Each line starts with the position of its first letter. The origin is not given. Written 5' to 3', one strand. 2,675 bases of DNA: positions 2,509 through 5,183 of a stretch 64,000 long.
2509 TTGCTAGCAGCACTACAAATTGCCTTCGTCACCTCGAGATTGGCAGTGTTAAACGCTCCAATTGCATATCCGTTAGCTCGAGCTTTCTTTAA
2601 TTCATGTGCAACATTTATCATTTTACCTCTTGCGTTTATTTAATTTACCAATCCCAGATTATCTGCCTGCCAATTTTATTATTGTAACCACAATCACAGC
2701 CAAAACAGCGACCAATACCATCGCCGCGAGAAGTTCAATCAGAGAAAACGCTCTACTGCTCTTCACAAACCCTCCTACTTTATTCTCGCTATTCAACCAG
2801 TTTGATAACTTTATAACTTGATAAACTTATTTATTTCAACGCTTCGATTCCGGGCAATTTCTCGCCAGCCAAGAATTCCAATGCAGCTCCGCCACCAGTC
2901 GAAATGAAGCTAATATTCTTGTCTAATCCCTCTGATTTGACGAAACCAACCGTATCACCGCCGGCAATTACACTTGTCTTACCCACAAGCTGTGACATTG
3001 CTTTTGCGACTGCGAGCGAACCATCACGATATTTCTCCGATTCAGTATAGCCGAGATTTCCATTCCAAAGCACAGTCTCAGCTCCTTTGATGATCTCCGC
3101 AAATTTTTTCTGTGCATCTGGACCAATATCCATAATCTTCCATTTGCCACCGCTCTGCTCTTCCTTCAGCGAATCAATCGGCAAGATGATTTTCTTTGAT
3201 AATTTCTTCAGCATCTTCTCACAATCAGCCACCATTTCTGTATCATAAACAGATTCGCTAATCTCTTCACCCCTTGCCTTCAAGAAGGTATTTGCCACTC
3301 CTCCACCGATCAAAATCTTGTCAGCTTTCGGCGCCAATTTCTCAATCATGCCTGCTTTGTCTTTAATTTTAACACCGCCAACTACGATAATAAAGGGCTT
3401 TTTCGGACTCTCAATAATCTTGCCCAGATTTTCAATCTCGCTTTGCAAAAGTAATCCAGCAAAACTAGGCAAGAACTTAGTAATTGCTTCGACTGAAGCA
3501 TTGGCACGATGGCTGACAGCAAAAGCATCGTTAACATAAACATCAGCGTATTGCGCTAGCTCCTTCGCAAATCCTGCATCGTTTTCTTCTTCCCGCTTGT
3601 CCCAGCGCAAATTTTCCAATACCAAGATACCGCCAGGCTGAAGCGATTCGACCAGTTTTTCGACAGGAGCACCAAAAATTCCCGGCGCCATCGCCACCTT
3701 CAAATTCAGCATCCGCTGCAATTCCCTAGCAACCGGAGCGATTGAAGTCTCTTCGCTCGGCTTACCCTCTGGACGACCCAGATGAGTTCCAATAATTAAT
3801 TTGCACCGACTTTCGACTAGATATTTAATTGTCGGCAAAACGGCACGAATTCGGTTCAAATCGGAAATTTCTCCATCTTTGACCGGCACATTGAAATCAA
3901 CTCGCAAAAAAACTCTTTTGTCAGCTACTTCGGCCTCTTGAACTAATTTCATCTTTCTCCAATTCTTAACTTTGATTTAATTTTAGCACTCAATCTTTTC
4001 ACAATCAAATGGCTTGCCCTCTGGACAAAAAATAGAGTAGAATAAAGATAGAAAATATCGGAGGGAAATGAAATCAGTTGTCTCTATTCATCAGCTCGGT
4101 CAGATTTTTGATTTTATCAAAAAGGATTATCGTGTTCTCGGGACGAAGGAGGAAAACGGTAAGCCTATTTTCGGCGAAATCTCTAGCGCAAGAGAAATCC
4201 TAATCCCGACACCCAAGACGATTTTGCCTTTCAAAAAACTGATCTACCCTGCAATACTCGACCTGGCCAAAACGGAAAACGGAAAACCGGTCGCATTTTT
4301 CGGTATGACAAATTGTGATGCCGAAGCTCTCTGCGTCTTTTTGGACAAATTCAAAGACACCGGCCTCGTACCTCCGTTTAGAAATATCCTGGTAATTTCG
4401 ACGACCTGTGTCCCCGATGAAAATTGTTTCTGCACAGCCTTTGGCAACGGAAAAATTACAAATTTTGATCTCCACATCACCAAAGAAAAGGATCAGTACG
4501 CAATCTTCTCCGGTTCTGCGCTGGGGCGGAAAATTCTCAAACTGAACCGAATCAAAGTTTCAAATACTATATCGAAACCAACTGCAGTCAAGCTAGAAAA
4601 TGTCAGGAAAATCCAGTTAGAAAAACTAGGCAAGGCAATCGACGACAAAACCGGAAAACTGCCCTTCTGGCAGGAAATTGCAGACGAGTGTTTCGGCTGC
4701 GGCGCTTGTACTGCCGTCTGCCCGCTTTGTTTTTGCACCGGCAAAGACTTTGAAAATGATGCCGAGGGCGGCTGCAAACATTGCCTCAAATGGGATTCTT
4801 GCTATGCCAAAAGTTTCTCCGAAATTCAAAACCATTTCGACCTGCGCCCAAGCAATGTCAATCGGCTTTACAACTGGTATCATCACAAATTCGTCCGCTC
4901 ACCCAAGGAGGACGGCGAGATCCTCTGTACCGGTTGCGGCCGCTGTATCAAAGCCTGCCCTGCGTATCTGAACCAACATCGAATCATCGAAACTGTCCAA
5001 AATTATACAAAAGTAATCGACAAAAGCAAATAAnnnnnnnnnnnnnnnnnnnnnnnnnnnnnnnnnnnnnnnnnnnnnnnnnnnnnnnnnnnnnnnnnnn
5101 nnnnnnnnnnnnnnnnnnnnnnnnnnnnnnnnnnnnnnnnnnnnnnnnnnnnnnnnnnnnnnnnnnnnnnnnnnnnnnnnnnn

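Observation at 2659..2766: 35-aa micro-ORF that is nothing but a prepilin-type N-terminal (class III signal + methylation) domain, embedded between fba and pgk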

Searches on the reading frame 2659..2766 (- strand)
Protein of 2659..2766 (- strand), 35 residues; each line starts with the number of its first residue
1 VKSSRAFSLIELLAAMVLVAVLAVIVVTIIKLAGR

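Call 6: search_protein_families(library=pfam, proteins=[window:2659-2766:-], max_evalue=0.01)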
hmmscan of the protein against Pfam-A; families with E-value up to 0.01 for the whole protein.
window:2659-2766:- (35 aa): 1 family
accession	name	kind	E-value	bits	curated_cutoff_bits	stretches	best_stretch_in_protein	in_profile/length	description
PF07963.17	N_methyl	-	3.5e-07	29.9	21.2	1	1-26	1-26/27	Prokaryotic N-terminal methylation motif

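Call 7: search_protein_families(library=ncbifam, proteins=[window:2659-2766:-], max_evalue=10)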
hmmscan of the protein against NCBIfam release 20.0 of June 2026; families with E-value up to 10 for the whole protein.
window:2659-2766:- (35 aa): 15 families
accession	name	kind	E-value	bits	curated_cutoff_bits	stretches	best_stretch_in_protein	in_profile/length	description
TIGR02532.1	IV_pilin_GFxxxE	domain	5.2e-06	26.1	16.3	1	5-27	2-24/24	prepilin-type N-terminal cleavage/methylation domain-containing protein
NF041013.1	T4P_ComGE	equivalog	0.0018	18.3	49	1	2-30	1-29/83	competence type IV pilus minor pilin ComGE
NF011351.0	PRK14769.1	subfamily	0.0035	17.6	216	1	3-33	48-78/156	lipoprotein signal peptidase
NF007800.0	PRK10506.1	equivalog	0.0087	15.9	158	1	1-25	5-29/163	prepilin peptidase-dependent protein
NF041002.1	pilin_ComGF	equivalog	0.027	14.7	80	1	5-33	2-30/139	competence type IV pilus minor pilin ComGF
NF007862.0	PRK10574.1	equivalog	0.027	14.6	138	1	1-27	1-27/145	prepilin peptidase-dependent pilin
NF007660.0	PRK10332.1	equivalog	0.051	14.1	86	1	2-29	6-29/107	prepilin-type N-terminal cleavage/methylation domain-containing protein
TIGR02599.1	TIGR02599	subfamily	0.081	12.1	256.5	1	6-31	1-26/361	Verru_Chthon cassette protein C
NF040999.1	pilin_ComGC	equivalog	0.095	12.9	75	1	5-27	2-24/84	competence type IV pilus major pilin ComGC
NF040982.1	ComGD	equivalog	0.22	11.9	70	1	5-31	2-28/139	competence type IV pilus minor pilin ComGD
NF038304.1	EPS_HpsC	equivalog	0.22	11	200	1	3-28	19-40/318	hormogonium polysaccharide secretion pseudopilin HpsC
TIGR01708.2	typeII_sec_gspH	equivalog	0.27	11.2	80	1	5-29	2-26/169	type II secretion system minor pseudopilin GspH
NF041775.1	typeIV_PilA_Myxo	equivalog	0.28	11.1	400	1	4-31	10-38/214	type IV pilin protein PilA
NF038303.1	EPS_HpsB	equivalog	1.5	8.8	150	1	5-33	3-31/211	hormogonium polysaccharide secretion pseudopilin HpsB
TIGR02596.1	TIGR02596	subfamily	6.9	6.7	70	1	7-28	1-22/196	Verru_Chthon cassette protein D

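Call 42: search_protein_representatives(protein=window:2662-2766:-)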
Query: 35 residues. Proteins with E-value up to 0.001 (for the whole library): 1; up to 1e-10: 0; up to 1e-30: 0. The best 1 are listed.
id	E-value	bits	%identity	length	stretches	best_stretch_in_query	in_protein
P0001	1.3e-10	53.6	100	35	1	1-35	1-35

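Call 67: find_encoding_contigs(protein=P0001, flank=10000, max_places=3)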
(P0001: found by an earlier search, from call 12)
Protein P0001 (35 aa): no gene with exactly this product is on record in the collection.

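Call 89: predict_structure(alignment_id=A2)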
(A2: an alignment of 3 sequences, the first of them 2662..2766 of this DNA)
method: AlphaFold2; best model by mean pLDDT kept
length: 35 residues; sequences in the alignment: 3
mean_pLDDT: 87.7   pTM: 0.45
mean pLDDT of the five models: 87.7, 87.0, 86.2, 84.1, 83.4
residues with pLDDT >= 90: 24; 70-90: 6; 50-70: 5; < 50: 0
segments of 3 or more residues with pLDDT < 50: none
pLDDT, mean of each block of 10 residues (from residue 1): 73 94 96 85
secondary structure, 60 per line:
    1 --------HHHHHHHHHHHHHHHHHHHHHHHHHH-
elements in order: H9-34

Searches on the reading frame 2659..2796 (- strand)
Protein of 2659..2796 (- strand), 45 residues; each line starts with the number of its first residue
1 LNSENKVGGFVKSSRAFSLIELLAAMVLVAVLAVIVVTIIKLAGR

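Call 7: search_protein_families(library=ncbifam, proteins=[window:2659-2796:-], max_evalue=10)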
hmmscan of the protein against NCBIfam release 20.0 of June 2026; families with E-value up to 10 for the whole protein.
window:2659-2796:- (45 aa): 13 families
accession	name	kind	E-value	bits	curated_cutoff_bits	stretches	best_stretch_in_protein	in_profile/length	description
TIGR02532.1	IV_pilin_GFxxxE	domain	9.7e-06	25.2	16.3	1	15-37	2-24/24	prepilin-type N-terminal cleavage/methylation domain-containing protein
NF041013.1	T4P_ComGE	equivalog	0.0036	17.4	49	1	12-40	1-29/83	competence type IV pilus minor pilin ComGE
NF011351.0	PRK14769.1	subfamily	0.0069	16.7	216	1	13-43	48-78/156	lipoprotein signal peptidase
NF007800.0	PRK10506.1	equivalog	0.015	15.1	158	1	11-35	5-29/163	prepilin peptidase-dependent protein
NF041002.1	pilin_ComGF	equivalog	0.055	13.7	80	1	15-43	2-30/139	competence type IV pilus minor pilin ComGF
NF007660.0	PRK10332.1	equivalog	0.067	13.7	86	1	11-38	5-28/107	prepilin-type N-terminal cleavage/methylation domain-containing protein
NF038304.1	EPS_HpsC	equivalog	0.07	12.7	200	1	9-38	15-40/318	hormogonium polysaccharide secretion pseudopilin HpsC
NF041775.1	typeIV_PilA_Myxo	equivalog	0.078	12.9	400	1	7-41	3-38/214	type IV pilin protein PilA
NF007862.0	PRK10574.1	equivalog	0.092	12.9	138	1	13-37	3-27/145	prepilin peptidase-dependent pilin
TIGR02599.1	TIGR02599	subfamily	0.16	11.2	256.5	1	16-41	1-26/361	Verru_Chthon cassette protein C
NF040999.1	pilin_ComGC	equivalog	0.18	12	75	1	15-37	2-24/84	competence type IV pilus major pilin ComGC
NF040982.1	ComGD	equivalog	0.44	11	70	1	15-41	2-28/139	competence type IV pilus minor pilin ComGD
TIGR01708.2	typeII_sec_gspH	equivalog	0.53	10.3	80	1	15-39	2-26/169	type II secretion system minor pseudopilin GspH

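Call 15: find_homologous_proteins(query=window:2662-2796:-, max_evalue=0.001)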
Query seq(45 aa) (45 aa): 1 proteins with E <= 0.001 among 1 candidates.
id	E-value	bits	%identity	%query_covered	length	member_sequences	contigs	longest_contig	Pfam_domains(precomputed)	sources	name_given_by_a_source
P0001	5.4e-9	52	97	78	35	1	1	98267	PF07963.18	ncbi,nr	ncbi:MAG: prepilin-type N-terminal cleavage/methylation domain-containing protein [Candidatus Berkel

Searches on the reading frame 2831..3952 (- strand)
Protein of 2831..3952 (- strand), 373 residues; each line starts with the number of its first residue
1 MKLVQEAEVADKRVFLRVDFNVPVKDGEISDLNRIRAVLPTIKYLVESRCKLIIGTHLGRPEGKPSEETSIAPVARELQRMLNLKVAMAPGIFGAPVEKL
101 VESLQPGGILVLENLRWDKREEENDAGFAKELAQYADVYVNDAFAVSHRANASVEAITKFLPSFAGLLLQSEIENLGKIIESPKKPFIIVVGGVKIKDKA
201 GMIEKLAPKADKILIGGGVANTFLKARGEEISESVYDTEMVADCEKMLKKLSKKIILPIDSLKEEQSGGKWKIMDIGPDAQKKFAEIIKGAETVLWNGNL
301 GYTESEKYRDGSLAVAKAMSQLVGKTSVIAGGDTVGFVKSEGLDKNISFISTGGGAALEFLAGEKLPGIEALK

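Call 6: search_protein_families(library=pfam, proteins=[window:2831-3952:-], max_evalue=0.01)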
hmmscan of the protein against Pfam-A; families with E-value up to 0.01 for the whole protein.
window:2831-3952:- (373 aa): 1 family
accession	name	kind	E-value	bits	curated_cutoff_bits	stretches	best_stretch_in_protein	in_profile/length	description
PF00162.24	PGK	-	2.6e-126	422.1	27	1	4-364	1-379/379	Phosphoglycerate kinase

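Call 9: find_related_loci(query=window:2831-3952:-, collection=genome_contigs, flank=6000)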
Query window:2831-3952:- (373 aa) in genome_contigs; peptide patterns used: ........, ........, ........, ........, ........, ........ (x = any residue, [..] = any of these).
93 stretches matched a pattern; 7 encode a relative of the query (tblastn E <= 1e-3); 7 distinct loci.
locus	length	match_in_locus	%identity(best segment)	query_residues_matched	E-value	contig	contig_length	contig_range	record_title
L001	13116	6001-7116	73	1-373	0e+0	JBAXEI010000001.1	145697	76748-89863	MAG: Candidatus Berkelbacteria bacterium isolate ELA241 MAG241_1, whole genome shotgun sequence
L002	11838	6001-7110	66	1-373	6e-164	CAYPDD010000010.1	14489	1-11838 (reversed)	MAG TPA_asm: uncultured Candidatus Saccharibacteria bacterium isolate SRP272421_co2_75 genome assembly, contig: NODE_136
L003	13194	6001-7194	40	4-373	3e-84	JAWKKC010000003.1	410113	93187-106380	MAG: Solirubrobacterales bacterium isolate BC1.174 BC1.174.fa-3, whole genome shotgun sequence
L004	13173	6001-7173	39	1-373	6e-81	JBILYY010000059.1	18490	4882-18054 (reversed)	MAG: Bacteriovoracaceae bacterium isolate ME2019-04-20_3300044522_group8_bin52 Rohwer_bin1120_scaffold_697_c1, whole gen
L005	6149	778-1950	39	1-373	5e-81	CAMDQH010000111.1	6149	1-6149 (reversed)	MAG: Bacteriovorax stolpii isolate ZE-03apr19-180 genome assembly, contig: ZE-03apr19-C32746, whole genome shotgun seque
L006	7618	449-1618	38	1-373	6e-79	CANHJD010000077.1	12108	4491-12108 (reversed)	MAG: Bacteriovoracaceae bacterium isolate RE-23may17-424 genome assembly, contig: RE-23may17-C22566, whole genome shotgu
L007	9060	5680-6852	38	1-373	6e-79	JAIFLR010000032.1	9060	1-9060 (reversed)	MAG: Halobacteriovorax sp. isolate bin_209 scaffold_35377, whole genome shotgun sequence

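Call 12: list_cluster_members(proteins=[window:2662-2766:-, window:2662-2796:-, window:2831-3952:-, window:1806-2621:-])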
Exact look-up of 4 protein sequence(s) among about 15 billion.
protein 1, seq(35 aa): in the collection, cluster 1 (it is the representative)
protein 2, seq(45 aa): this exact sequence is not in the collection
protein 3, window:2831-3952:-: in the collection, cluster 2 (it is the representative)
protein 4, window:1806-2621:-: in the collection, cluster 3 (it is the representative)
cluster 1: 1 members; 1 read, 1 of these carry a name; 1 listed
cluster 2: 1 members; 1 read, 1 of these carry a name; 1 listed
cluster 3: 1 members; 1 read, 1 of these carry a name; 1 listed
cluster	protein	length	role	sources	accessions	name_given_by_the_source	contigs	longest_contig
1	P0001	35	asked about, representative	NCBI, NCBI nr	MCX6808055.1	MAG: prepilin-type N-terminal cleavage/methylation domain-containing protein [Candidatus ... | prepilin-type N-terminal cleavage/methylation domain-containing protein [Candidatus ...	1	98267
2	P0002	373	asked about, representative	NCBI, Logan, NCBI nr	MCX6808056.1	MAG: phosphoglycerate kinase [Candidatus Berkelbacteria bacterium] | phosphoglycerate kinase [Candidatus Berkelbacteria bacterium]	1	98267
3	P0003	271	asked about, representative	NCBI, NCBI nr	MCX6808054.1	MAG: class II fructose-bisphosphate aldolase [Candidatus Berkelbacteria bacterium] | class II fructose-bisphosphate aldolase [Candidatus Berkelbacteria bacterium]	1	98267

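Call 18: find_related_loci(query=window:2831-3952:-, collection=metagenome_contigs, flank=4000)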
Query window:2831-3952:- (373 aa) in metagenome_contigs; peptide patterns used: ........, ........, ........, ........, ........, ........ (x = any residue, [..] = any of these).
143 stretches matched a pattern; 19 encode a relative of the query (tblastn E <= 1e-3); 19 distinct loci.
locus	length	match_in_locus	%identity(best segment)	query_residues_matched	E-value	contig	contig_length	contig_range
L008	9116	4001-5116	73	1-373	0e+0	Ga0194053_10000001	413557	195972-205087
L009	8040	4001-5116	71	1-373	5e-180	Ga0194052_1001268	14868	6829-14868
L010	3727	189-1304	69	1-372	0e+0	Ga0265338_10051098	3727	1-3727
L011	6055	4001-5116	72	1-373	1e-174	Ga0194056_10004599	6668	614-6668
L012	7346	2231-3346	72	1-373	1e-173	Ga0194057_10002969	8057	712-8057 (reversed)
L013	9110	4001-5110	69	1-372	7e-172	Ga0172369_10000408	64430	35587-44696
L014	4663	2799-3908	65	1-373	4e-168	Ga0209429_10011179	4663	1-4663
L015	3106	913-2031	66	1-373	5e-169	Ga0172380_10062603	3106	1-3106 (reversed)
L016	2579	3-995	66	40-373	3e-155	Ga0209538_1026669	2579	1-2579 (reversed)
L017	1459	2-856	73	89-373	2e-154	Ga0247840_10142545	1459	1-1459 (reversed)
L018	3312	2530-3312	79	1-261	3e-144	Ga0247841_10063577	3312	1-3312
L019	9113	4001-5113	54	1-373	7e-133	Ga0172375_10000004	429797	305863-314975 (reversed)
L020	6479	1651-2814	39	1-372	2e-87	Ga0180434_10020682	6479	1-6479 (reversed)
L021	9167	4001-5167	40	1-373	6e-87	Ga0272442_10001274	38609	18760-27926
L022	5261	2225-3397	40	1-373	1e-80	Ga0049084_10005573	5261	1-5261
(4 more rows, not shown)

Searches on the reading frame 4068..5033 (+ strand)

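Call 6: search_protein_families(library=pfam, proteins=[window:4068-5033:+], max_evalue=0.01)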
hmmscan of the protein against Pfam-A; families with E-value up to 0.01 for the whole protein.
window:4068-5033:+ (321 aa): 13 families
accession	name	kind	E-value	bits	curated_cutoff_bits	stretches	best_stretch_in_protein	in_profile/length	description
PF17179.9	Fer4_22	-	9.5e-22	78.1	27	1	207-300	1-94/95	4Fe-4S dicluster domain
PF25160.1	LdpA_Fe-S-bd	-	1.4e-08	34.8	27.6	2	202-220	22-40/49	LdpA Fe-S cluster-binding domain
PF00037.32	Fer4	-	1.5e-07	31.4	21.1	2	286-299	7-20/24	4Fe-4S binding domain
PF13183.11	Fer4_8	-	2.7e-06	28.2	27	1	205-299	2-66/68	4Fe-4S dicluster domain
PF13237.11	Fer4_10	-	3.6e-06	27.3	25.5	1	285-308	7-28/53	4Fe-4S dicluster domain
PF14697.11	Fer4_21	-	5.4e-06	26.9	35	1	201-220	34-53/59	4Fe-4S dicluster domain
PF12797.12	Fer4_2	-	6.2e-06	26.3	24.5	2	287-299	10-22/22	4Fe-4S binding domain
PF13534.11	Fer4_17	-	3.3e-05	24.8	22.2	0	201-219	39-57/61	4Fe-4S dicluster domain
PF13187.11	Fer4_9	-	3.8e-05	24.1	27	1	287-306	2-21/52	4Fe-4S dicluster domain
PF13484.11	Fer4_16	-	6.3e-05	24.1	30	0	202-219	47-64/66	4Fe-4S double cluster binding domain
PF12838.12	Fer4_7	-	7.8e-05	23.5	27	0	201-219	31-49/52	4Fe-4S dicluster domain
PF12837.12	Fer4_6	-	0.00097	19.4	25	1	286-300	8-22/24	4Fe-4S binding domain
PF12800.12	Fer4_4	-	0.0049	17.6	24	1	287-300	4-17/17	4Fe-4S binding domain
